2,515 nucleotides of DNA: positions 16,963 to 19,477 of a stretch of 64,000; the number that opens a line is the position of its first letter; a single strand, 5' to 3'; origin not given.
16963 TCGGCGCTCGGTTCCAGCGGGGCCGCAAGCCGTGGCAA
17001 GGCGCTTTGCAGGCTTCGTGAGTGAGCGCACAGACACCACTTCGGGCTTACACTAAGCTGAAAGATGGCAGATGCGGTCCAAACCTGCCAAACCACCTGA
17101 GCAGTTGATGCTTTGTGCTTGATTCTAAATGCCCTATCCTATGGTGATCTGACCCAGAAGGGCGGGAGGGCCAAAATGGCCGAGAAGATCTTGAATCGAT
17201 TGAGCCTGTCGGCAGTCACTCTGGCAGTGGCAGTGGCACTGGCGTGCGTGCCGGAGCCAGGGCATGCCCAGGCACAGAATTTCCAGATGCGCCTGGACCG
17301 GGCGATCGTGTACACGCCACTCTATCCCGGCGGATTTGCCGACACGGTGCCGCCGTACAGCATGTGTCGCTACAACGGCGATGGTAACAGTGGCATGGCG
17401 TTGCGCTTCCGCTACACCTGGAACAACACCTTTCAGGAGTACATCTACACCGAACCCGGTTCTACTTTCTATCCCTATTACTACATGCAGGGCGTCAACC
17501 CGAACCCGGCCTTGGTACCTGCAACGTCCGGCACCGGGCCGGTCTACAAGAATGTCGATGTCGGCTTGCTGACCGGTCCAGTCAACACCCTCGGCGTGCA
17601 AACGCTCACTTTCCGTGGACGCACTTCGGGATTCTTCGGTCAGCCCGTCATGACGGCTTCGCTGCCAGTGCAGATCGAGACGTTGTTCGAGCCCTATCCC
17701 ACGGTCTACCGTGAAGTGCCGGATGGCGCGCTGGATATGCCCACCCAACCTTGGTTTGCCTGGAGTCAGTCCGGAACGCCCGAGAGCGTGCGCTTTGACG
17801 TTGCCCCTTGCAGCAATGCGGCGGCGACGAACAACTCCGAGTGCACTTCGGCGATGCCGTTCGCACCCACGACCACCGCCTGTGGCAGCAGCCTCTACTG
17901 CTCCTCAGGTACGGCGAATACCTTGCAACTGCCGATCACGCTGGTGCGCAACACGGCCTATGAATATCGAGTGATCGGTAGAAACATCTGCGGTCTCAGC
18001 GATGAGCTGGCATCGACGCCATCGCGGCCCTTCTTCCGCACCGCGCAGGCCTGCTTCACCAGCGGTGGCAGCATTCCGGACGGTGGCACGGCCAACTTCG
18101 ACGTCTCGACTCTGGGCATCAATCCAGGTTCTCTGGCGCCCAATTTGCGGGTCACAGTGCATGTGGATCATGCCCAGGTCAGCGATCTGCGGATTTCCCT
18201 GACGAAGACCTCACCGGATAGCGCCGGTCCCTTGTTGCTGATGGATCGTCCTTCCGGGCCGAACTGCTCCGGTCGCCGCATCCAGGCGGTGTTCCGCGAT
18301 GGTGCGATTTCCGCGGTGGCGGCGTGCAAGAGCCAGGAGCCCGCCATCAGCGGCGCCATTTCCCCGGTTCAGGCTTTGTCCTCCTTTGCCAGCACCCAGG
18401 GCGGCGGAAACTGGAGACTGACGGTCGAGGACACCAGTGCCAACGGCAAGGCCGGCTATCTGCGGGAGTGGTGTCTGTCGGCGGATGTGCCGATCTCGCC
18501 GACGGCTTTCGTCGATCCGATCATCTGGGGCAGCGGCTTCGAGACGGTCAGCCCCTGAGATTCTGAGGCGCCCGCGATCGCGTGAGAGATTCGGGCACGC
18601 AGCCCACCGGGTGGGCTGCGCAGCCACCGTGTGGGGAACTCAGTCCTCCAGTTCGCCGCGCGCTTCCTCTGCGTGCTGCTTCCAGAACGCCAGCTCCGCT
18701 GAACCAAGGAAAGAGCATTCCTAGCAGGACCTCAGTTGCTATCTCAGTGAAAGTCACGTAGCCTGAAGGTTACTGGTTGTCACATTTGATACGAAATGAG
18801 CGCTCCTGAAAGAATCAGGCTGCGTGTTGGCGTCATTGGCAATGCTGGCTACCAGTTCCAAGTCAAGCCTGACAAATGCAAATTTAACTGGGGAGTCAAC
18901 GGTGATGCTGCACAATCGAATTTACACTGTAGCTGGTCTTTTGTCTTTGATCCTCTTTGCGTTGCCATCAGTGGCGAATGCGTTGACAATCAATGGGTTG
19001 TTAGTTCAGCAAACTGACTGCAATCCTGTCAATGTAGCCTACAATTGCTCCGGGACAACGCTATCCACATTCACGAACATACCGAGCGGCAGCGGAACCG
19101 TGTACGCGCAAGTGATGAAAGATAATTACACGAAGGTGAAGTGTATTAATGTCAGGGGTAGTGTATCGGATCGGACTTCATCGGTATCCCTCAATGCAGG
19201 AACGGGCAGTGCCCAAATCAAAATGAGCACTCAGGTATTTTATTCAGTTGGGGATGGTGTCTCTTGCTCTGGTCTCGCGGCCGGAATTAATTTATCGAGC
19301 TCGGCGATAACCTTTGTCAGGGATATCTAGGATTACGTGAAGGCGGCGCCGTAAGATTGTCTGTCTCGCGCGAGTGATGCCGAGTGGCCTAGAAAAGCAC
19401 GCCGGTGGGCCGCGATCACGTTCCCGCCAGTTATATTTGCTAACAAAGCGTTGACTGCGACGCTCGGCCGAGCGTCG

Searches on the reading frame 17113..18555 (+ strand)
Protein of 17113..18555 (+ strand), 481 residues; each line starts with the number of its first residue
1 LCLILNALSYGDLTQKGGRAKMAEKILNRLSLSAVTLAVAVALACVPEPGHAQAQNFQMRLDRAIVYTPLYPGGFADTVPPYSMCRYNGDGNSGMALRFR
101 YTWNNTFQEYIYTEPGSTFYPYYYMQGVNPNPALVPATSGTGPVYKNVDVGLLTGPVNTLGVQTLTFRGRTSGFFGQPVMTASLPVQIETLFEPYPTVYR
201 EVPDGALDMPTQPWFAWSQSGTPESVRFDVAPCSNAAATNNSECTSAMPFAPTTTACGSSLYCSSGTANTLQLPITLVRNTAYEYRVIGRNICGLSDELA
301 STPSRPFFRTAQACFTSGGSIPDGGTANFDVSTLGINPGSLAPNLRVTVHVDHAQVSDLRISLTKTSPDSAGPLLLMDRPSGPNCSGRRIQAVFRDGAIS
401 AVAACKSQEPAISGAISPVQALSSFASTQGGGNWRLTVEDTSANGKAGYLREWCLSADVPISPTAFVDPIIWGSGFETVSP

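Call 11: search_protein_families(library=pfam, proteins=[window:17113-18555:+], max_evalue=0.01)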
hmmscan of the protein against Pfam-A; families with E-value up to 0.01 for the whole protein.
window:17113-18555:+ (481 aa): 1 family
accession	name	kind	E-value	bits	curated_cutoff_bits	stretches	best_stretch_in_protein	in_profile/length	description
PF01483.27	P_proprotein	-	1.2e-06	29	21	1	345-456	4-85/86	Proprotein convertase P-domain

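Call 59: search_protein_families(library=ncbifam, proteins=[window:17113-18555:+], max_evalue=0.001)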
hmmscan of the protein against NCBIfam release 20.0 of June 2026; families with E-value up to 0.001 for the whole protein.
window:17113-18555:+ (481 aa): 0 families

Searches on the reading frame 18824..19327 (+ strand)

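Call 11: search_protein_families(library=pfam, proteins=[window:18824-19327:+], max_evalue=0.01)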
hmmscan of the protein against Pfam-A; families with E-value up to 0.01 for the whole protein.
window:18824-19327:+ (168 aa): 0 families

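Call 26: search_protein_families(library=pfam, proteins=[window:18824-19327:+], max_evalue=1)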
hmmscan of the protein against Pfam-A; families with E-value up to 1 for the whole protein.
window:18824-19327:+ (168 aa): 1 family
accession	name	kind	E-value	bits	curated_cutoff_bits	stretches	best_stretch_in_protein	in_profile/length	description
PF16129.10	DUF4841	-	0.1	13.3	25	1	85-122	32-68/69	Domain of unknown function (DUF4841)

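Call 30: search_protein_families(library=pfam, proteins=[window:18824-19327:+], max_evalue=0.001)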
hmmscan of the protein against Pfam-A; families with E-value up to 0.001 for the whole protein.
window:18824-19327:+ (168 aa): 0 families
